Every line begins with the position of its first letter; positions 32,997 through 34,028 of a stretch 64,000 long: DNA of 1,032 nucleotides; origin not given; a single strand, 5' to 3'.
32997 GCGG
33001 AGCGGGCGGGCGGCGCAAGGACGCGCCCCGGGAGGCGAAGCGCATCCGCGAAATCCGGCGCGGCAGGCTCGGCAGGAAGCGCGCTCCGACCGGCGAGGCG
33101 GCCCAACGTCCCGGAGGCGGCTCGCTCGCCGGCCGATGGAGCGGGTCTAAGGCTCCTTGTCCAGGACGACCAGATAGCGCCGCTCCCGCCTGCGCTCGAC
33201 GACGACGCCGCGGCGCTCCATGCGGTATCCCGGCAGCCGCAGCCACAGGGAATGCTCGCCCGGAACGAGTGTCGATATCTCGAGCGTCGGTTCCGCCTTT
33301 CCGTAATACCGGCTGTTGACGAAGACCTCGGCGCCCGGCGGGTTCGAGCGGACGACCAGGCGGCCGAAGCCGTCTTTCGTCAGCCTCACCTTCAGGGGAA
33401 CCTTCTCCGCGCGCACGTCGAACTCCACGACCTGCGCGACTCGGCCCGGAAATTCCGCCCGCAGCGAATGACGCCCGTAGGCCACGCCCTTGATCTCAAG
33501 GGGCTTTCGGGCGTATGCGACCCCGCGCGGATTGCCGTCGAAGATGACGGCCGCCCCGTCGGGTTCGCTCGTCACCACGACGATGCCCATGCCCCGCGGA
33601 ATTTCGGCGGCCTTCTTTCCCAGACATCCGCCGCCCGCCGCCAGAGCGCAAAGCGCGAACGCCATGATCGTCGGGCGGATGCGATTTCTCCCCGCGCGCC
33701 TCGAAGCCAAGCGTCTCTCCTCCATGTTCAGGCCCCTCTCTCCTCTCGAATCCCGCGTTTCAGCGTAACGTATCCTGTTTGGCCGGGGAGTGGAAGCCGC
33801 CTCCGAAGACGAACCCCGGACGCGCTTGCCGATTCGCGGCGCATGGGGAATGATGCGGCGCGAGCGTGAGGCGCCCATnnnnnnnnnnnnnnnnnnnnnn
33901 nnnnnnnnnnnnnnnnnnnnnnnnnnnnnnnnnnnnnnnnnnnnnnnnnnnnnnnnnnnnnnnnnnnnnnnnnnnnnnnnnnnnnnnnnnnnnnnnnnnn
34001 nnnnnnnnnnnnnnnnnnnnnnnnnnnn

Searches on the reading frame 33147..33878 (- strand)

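Call 33: search_protein_families(library=pfam, proteins=[window:33147-33878:-], max_evalue=0.00001)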
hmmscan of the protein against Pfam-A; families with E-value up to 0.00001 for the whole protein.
window:33147-33878:- (243 aa): 1 family
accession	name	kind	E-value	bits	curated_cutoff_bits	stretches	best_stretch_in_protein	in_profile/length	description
PF08308.17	PEGA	-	1.7e-20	73.1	20.8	2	172-234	2-62/71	PEGA domain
